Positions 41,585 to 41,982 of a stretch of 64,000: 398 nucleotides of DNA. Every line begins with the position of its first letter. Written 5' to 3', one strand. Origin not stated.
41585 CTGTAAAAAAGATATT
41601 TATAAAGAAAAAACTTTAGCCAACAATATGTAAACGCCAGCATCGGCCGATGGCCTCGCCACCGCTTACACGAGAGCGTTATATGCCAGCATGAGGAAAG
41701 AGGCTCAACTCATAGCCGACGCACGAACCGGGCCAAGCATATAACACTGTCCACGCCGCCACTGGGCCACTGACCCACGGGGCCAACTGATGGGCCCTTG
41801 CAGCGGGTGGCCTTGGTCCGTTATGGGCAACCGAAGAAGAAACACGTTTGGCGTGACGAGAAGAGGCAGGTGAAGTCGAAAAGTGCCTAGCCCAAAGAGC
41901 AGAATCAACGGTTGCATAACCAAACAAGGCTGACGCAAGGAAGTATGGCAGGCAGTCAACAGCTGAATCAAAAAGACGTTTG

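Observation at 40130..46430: Integrase-less array of attC-like sites bounding promoterless, AT-rich gene cassettes (CALIN-type)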

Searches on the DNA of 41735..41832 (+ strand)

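Call 18: build_rna_model(alignment_id=A2)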
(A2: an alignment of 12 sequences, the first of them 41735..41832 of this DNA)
Model R1 built from alignment A2 (12 sequences, 104 columns); structure: RNAalifold consensus.
model positions 98; base pairs 15; branch points 0; effective number of sequences 3.25; information 0.59 bits per position. Calibrated on 0.2 Mb of random sequence (short: E-values are rough).
structure used (alignment columns):
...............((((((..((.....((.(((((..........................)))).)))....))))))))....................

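Call 19: search_with_rna_model(model_id=R1, sources=[window, L001], filters=off, max_evalue=1)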
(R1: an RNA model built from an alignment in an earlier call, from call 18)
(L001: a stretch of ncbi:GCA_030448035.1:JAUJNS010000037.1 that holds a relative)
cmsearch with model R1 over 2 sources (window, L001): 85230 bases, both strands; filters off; matches with E-value up to 1: 18.
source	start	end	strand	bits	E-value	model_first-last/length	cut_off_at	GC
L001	14039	14136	+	100.9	3.4e-24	1-98/98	no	0.62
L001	12229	12326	+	96.7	4.3e-23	1-98/98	no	0.61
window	42061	42158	+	96.5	4.7e-23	1-98/98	no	0.61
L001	11699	11797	+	93.9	2.2e-22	1-98/98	no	0.6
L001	15640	15736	+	91.1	1.3e-21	1-98/98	no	0.57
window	42930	43027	+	89.5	3.2e-21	1-98/98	no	0.62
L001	16508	16605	+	89.5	3.2e-21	1-98/98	no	0.62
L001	14636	14734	+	89.5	3.4e-21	1-98/98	no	0.68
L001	12922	13019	+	89.2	3.9e-21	1-98/98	no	0.64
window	45379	45477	+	88.7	5.3e-21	1-98/98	no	0.55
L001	18959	19057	+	88.7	5.3e-21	1-98/98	no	0.55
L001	13601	13698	+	86.8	1.7e-20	1-98/98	no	0.62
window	4063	4161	-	84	9.3e-20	1-98/98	no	0.6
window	41736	41831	+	70.2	3.9e-16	1-98/98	no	0.64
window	44333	44430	+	56.8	1.3e-12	1-98/98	no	0.53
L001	17913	18010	+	56.8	1.3e-12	1-98/98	no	0.53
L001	19754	19850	+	41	1.9e-08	1-98/98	no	0.54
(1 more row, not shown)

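Call 27: search_with_rna_model(model_id=R1, sources=[L003, L004, L005, L006, L007, L008, L009, L010, L011, L012, L013, L014, L015, L016, L017, L018, L019, L020, L021, L022], max_evalue=0.01)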
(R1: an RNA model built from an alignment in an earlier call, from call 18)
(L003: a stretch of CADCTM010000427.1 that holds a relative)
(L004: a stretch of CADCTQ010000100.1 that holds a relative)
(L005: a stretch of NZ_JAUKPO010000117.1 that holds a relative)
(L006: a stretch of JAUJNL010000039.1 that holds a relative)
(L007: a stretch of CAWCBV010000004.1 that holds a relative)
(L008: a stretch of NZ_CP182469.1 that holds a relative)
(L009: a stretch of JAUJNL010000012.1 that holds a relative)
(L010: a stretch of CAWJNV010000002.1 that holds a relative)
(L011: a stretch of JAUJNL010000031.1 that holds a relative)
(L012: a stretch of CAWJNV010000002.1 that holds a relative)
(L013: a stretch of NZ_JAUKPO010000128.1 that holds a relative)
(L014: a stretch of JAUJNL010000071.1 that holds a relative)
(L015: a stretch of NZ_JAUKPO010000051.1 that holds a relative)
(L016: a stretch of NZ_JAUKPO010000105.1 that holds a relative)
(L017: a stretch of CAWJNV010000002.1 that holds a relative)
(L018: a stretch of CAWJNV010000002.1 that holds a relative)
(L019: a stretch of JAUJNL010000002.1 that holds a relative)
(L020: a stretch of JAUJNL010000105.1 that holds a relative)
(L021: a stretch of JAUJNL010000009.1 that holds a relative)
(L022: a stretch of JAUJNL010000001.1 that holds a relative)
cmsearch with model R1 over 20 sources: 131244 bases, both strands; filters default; matches with E-value up to 0.01: 80.
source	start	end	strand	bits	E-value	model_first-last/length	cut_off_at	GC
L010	6468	6565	+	93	6.1e-22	1-98/98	no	0.61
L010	5515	5613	+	92.9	6.5e-22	1-98/98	no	0.57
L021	1751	1848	+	91.2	1.8e-21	1-98/98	no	0.63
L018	6823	6921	+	89.9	3.9e-21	1-98/98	no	0.66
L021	5118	5215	+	88.7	8.4e-21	1-98/98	no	0.62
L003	1934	2032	-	87.9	1.4e-20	1-98/98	no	0.61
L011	6640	6737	+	87.7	1.5e-20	1-98/98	no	0.63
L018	6203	6302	+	87.1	2.2e-20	1-98/98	no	0.54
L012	1662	1759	+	87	2.3e-20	1-98/98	no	0.61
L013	1619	1717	+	86.9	2.5e-20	1-98/98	no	0.53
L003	1027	1124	-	86.7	2.8e-20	1-98/98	no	0.64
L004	3404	3500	-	86.2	3.7e-20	1-98/98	no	0.64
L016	1256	1353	+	86.1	4.1e-20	1-98/98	no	0.57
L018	2115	2213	+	85.4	6e-20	1-98/98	no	0.59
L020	919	1017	-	85.3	6.5e-20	1-98/98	no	0.58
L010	3728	3826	+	83.7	1.7e-19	1-98/98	no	0.63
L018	5130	5227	+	83.6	1.8e-19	1-98/98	no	0.59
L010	7302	7400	+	81.5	6.6e-19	1-98/98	no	0.58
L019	934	1032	-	80.7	1e-18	1-98/98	no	0.64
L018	3437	3535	+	80.4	1.2e-18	1-98/98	no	0.67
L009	3571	3667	-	80.1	1.5e-18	1-98/98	no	0.6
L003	1356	1453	-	79.7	1.9e-18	1-98/98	no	0.6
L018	7444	7542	+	79.6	2e-18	1-98/98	no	0.57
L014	4736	4834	-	77.3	8.1e-18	1-98/98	no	0.54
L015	7428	7526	-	74.7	4e-17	1-98/98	no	0.48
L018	2600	2697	+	74.6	4.2e-17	1-98/98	no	0.58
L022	4621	4718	+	74.5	4.4e-17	1-98/98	no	0.59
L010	4330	4427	+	73.5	8.3e-17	1-98/98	no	0.58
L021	2353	2451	+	73.1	1e-16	1-98/98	no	0.59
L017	2698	2795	-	71.4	2.9e-16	1-98/98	no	0.64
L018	1357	1455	+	70.9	4e-16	1-98/98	no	0.48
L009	3071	3167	-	70.5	5.2e-16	1-98/98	no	0.64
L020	1959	2056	-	65.7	9.2e-15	1-98/98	no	0.57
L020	1570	1667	-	65.4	1.1e-14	1-98/98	no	0.63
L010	4897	4993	+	64.9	1.5e-14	1-98/98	no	0.56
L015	1678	1774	-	64.9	1.5e-14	1-98/98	no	0.53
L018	5749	5847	+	62.9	5.2e-14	1-98/98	no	0.6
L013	2179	2279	+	62.9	5.2e-14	1-98/98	no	0.51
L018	767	867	+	60.7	1.9e-13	1-98/98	no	0.57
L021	3456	3555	+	58.8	6e-13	1-98/98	no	0.53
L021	2853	2944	+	58.4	7.9e-13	1-98/98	no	0.59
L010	7661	7761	+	56.6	2.4e-12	1-98/98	no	0.64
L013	955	1056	+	56.2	2.9e-12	1-98/98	no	0.56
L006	1239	1334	+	56.2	3e-12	1-98/98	no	0.53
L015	2429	2527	-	56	3.3e-12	1-98/98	no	0.56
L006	3151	3249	+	55.2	5.3e-12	1-98/98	no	0.52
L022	3892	3991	+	52.1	3.4e-11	1-98/98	no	0.6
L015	6191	6291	-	51.9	3.9e-11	1-98/98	no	0.58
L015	1121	1217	-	51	7.1e-11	1-98/98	no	0.55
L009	4178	4276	-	50.9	7.4e-11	1-98/98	no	0.52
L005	43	141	-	49.2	2.1e-10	1-98/98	no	0.45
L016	683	780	+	48.7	2.8e-10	1-98/98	no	0.48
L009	2353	2421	-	48.4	3.3e-10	1-98/98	no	0.58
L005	558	654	-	48.4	3.4e-10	1-98/98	no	0.57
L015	7846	7946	-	47.2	6.7e-10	1-98/98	no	0.51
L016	1840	1935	+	46.9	8.2e-10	1-98/98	no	0.46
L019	3033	3125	-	46.5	1e-09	1-98/98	no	0.62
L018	248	347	+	46.5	1e-09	1-98/98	no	0.62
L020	1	69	+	46.4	1.1e-09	30-98/98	5'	0.57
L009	532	631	-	46.4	1.1e-09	1-98/98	no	0.56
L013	483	583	+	45.8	1.6e-09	1-98/98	no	0.48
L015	498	598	-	45.4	2e-09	1-98/98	no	0.53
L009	1147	1232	-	44.1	4.5e-09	1-98/98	no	0.49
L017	2083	2173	-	42.4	1.3e-08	1-98/98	no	0.55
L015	3002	3103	-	41.1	2.8e-08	1-98/98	no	0.49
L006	2545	2644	+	40.2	4.9e-08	1-98/98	no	0.59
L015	1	73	-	39.5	7.1e-08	1-73/98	3'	0.58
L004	2501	2598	-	39.5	7.1e-08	1-98/98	no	0.56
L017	1359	1459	-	38.5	1.3e-07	1-98/98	no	0.55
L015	6896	6990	-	37.6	2.3e-07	1-98/98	no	0.46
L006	1863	1957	+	37.1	3.1e-07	1-98/98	no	0.6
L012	2269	2371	+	35.6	7.7e-07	1-98/98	no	0.55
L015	3584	3686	-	34.4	1.6e-06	1-98/98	no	0.59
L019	1440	1541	-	31.7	8.4e-06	1-98/98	no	0.58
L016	24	121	+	30.8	1.4e-05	1-98/98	no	0.45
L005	1826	1924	-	30.8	1.4e-05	1-98/98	no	0.58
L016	4386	4479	+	29.4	3.3e-05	1-98/98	no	0.47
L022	5812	5910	+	27.7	9.1e-05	1-98/98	no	0.49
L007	6984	7088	+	25.5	0.00035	1-98/98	no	0.58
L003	2568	2629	-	22.1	0.0027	37-98/98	5'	0.61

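Call 37: search_with_rna_model(model_id=R1, sources=[L023, L024, L025], max_evalue=0.1, filters=off)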
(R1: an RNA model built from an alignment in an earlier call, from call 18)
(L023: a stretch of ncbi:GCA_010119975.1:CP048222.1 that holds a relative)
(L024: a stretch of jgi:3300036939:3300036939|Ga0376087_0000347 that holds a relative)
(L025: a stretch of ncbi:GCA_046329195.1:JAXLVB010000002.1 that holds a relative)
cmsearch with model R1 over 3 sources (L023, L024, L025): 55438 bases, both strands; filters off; matches with E-value up to 0.1: 12.
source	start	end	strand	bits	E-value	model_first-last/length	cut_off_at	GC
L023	14029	14125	+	75.9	8.4e-18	1-98/98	no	0.57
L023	18058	18154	+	75.4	1.1e-17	1-98/98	no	0.58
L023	12916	13016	+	59.9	1.3e-13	1-98/98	no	0.56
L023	14961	15061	+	58.7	2.8e-13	1-98/98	no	0.55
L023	15907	16004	+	57.6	5.4e-13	1-98/98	no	0.52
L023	16395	16491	+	57.2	6.7e-13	1-98/98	no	0.56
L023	14445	14546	+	56.4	1.1e-12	1-98/98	no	0.56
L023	16904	17004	+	56.1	1.3e-12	1-98/98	no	0.56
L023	13474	13570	+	51.2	2.6e-11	1-98/98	no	0.51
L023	18735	18834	+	50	5.4e-11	1-98/98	no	0.6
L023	17500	17599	+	49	9.7e-11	1-98/98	no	0.53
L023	12375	12474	+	45.8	6.8e-10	1-98/98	no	0.54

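Call 49: search_with_rna_model(model_id=R1, sources=[L025, L026, L027, L029], max_evalue=10, filters=off)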
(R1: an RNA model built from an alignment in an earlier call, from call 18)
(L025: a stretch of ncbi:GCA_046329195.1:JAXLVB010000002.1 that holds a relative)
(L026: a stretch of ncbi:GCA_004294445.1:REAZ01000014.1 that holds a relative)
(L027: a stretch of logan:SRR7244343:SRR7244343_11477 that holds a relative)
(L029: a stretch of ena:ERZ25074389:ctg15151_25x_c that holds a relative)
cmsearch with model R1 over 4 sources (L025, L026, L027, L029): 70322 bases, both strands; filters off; matches with E-value up to 10: 15.
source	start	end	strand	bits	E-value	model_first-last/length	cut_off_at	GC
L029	21302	21377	+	15.7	0.071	1-98/98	no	0.45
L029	16361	16435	+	14.7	0.13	1-98/98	no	0.57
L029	12992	13036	+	10.1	2.1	1-98/98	no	0.4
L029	19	95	+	10.1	2.1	1-98/98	no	0.52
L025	9281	9341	+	9.9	2.4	1-98/98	no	0.51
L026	7578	7623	-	9.6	2.8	1-98/98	no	0.46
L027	7578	7623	-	9.6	2.8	1-98/98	no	0.46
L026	6321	6411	-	9.4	3.1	1-98/98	no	0.48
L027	6321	6411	-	9.4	3.1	1-98/98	no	0.48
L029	17127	17189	+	8.3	6.3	1-98/98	no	0.46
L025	8552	8581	-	8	7.5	1-98/98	no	0.4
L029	18382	18419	-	7.9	7.8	1-98/98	no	0.29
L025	4576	4629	-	7.7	9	1-98/98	no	0.31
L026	508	542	+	7.7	9.2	1-98/98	no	0.4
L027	508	542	+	7.7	9.2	1-98/98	no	0.4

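Call 63: search_with_rna_model(model_id=R1, sources=[window, L001, L003, L004, L005, L006, L009, L010, L011, L012, L013, L014, L015, L016, L017, L018, L019, L020, L021, L022, L023], max_evalue=0.000001, make_alignment=true)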
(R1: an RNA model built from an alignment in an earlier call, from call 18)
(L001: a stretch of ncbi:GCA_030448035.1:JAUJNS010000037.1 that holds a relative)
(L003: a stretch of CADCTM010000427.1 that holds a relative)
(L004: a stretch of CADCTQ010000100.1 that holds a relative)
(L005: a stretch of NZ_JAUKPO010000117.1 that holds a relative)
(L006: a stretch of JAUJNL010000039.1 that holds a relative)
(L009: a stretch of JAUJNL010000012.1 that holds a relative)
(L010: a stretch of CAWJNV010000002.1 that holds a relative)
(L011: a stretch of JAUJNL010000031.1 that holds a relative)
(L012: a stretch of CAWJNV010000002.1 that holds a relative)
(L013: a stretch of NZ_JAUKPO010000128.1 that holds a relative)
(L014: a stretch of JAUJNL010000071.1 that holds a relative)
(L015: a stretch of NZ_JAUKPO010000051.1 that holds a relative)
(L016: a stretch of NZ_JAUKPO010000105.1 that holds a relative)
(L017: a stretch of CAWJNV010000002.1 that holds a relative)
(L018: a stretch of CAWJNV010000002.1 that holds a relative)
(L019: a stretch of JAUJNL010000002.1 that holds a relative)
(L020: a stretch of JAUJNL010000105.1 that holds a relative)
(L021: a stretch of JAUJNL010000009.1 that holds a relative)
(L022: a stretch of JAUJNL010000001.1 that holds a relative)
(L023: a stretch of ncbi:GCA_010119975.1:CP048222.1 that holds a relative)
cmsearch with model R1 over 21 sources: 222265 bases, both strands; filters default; matches with E-value up to 0.000001: 101.
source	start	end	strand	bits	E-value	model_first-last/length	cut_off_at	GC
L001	14039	14136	+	100.9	8.8e-24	1-98/98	no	0.62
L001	12229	12326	+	96.7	1.1e-22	1-98/98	no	0.61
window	42061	42158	+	96.5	1.2e-22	1-98/98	no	0.61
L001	11699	11797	+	94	5.8e-22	1-98/98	no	0.6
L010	6468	6565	+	93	1e-21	1-98/98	no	0.61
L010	5515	5613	+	92.9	1.1e-21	1-98/98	no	0.57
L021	1751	1848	+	91.2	3.1e-21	1-98/98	no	0.63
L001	15640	15736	+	91.1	3.3e-21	1-98/98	no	0.57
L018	6823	6921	+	89.9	6.6e-21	1-98/98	no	0.66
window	42930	43027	+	89.5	8.4e-21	1-98/98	no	0.62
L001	16508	16605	+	89.5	8.4e-21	1-98/98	no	0.62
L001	14636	14734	+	89.5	8.8e-21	1-98/98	no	0.68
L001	12922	13019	+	89.2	1e-20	1-98/98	no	0.64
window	45379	45477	+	88.7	1.4e-20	1-98/98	no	0.55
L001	18959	19057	+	88.7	1.4e-20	1-98/98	no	0.55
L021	5118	5215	+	88.7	1.4e-20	1-98/98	no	0.62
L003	1934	2032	-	87.9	2.3e-20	1-98/98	no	0.61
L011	6640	6737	+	87.7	2.5e-20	1-98/98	no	0.63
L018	6203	6302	+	87.1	3.7e-20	1-98/98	no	0.54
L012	1662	1759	+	87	3.9e-20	1-98/98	no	0.61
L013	1619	1717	+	86.9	4.2e-20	1-98/98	no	0.53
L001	13601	13698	+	86.8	4.5e-20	1-98/98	no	0.62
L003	1027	1124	-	86.7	4.7e-20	1-98/98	no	0.64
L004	3404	3500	-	86.2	6.2e-20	1-98/98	no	0.64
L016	1256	1353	+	86.1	7e-20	1-98/98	no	0.57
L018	2115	2213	+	85.4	1e-19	1-98/98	no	0.59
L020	919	1017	-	85.3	1.1e-19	1-98/98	no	0.58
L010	3728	3826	+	83.7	2.9e-19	1-98/98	no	0.63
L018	5130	5227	+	83.6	3.1e-19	1-98/98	no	0.59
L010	7302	7400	+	81.5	1.1e-18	1-98/98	no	0.58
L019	934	1032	-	80.7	1.8e-18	1-98/98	no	0.64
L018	3437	3535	+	80.4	2.1e-18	1-98/98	no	0.67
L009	3571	3667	-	80.1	2.5e-18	1-98/98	no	0.6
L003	1356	1453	-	79.7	3.2e-18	1-98/98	no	0.6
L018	7444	7542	+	79.6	3.4e-18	1-98/98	no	0.57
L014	4736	4834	-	77.3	1.4e-17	1-98/98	no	0.54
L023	14029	14125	+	75.9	3.4e-17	1-98/98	no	0.57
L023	18058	18154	+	75.4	4.4e-17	1-98/98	no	0.58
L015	7428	7526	-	74.7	6.8e-17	1-98/98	no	0.48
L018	2600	2697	+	74.6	7.1e-17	1-98/98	no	0.58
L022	4621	4718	+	74.5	7.5e-17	1-98/98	no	0.59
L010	4330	4427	+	73.5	1.4e-16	1-98/98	no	0.58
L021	2353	2451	+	73.1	1.8e-16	1-98/98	no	0.59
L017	2698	2795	-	71.4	4.9e-16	1-98/98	no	0.64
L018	1357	1455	+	70.9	6.8e-16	1-98/98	no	0.48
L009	3071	3167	-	70.5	8.8e-16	1-98/98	no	0.64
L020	1959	2056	-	65.7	1.6e-14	1-98/98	no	0.57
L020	1570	1667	-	65.4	1.9e-14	1-98/98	no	0.63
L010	4897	4993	+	64.9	2.5e-14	1-98/98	no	0.56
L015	1678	1774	-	64.9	2.5e-14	1-98/98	no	0.53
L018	5749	5847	+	62.9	8.8e-14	1-98/98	no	0.6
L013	2179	2279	+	62.9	8.8e-14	1-98/98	no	0.51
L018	767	867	+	60.7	3.3e-13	1-98/98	no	0.57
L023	12916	13016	+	59.9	5.2e-13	1-98/98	no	0.56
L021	3456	3555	+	58.8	1e-12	1-98/98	no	0.53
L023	14961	15061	+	58.7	1.1e-12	1-98/98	no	0.55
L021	2853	2944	+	58.4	1.3e-12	1-98/98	no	0.59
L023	15907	16004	+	57.6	2.2e-12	1-98/98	no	0.52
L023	16395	16491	+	57.2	2.7e-12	1-98/98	no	0.56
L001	17913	18010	+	56.8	3.5e-12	1-98/98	no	0.53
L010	7661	7761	+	56.6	4e-12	1-98/98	no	0.64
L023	14445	14546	+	56.4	4.4e-12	1-98/98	no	0.56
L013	955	1056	+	56.2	4.9e-12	1-98/98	no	0.56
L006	1239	1334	+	56.2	5.1e-12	1-98/98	no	0.53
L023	16904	17004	+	56.1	5.2e-12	1-98/98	no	0.56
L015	2429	2527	-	56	5.5e-12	1-98/98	no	0.56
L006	3151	3249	+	55.2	9e-12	1-98/98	no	0.52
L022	3892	3991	+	52.1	5.8e-11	1-98/98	no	0.6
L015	6191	6291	-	51.9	6.6e-11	1-98/98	no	0.58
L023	13474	13570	+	51.2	1e-10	1-98/98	no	0.51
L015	1121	1217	-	51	1.2e-10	1-98/98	no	0.55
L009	4178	4276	-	50.9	1.3e-10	1-98/98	no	0.52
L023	18735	18834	+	50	2.2e-10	1-98/98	no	0.6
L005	43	141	-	49.2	3.5e-10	1-98/98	no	0.45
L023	17500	17599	+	49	3.9e-10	1-98/98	no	0.53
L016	683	780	+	48.7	4.7e-10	1-98/98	no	0.48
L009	2353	2421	-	48.4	5.7e-10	1-98/98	no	0.58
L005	558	654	-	48.4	5.7e-10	1-98/98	no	0.57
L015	7846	7946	-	47.2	1.1e-09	1-98/98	no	0.51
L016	1840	1935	+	46.9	1.4e-09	1-98/98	no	0.46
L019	3033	3125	-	46.5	1.7e-09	1-98/98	no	0.62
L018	248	347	+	46.5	1.7e-09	1-98/98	no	0.62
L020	1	69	+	46.4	1.9e-09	30-98/98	5'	0.57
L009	532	631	-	46.4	1.9e-09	1-98/98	no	0.56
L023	12375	12474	+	45.8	2.7e-09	1-98/98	no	0.54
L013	483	583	+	45.8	2.8e-09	1-98/98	no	0.48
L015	498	598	-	45.4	3.4e-09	1-98/98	no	0.53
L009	1147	1232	-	44.1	7.6e-09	1-98/98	no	0.49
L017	2083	2173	-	42.4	2.2e-08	1-98/98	no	0.55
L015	3002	3103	-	41.1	4.8e-08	1-98/98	no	0.49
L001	19754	19850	+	41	5e-08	1-98/98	no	0.54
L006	2545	2644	+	40.2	8.3e-08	1-98/98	no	0.59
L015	1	73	-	39.5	1.2e-07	1-73/98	3'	0.58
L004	2501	2598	-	39.5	1.2e-07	1-98/98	no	0.56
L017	1359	1459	-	38.5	2.3e-07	1-98/98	no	0.55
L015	6896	6990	-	37.6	3.8e-07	1-98/98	no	0.46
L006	1863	1957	+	37.1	5.3e-07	1-98/98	no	0.6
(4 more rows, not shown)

Alignment A5: 101 matches aligned to the model, 117 columns, each read 5' to 3' on its own strand. Consensus structure (alignment columns), stored with it:
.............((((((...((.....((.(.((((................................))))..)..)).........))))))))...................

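Call 87: search_with_rna_model(model_id=R1, sources=[L112, L113, L114, L115], max_evalue=10, filters=off)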
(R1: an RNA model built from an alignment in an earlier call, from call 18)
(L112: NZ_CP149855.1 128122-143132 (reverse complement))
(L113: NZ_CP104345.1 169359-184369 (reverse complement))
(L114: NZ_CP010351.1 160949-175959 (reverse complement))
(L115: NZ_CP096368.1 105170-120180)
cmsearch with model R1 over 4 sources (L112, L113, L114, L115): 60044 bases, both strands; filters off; matches with E-value up to 10: 6.
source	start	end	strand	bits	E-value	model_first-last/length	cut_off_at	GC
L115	11126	11190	+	10.4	1.5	1-98/98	no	0.54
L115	12148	12191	+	9.7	2.3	1-98/98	no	0.39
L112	5332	5411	-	9.6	2.4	1-98/98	no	0.59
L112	8367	8409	-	8.9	3.7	1-98/98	no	0.56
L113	12983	13013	-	8.9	3.8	1-98/98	no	0.42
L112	5334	5413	+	8.7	4.2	1-98/98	no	0.57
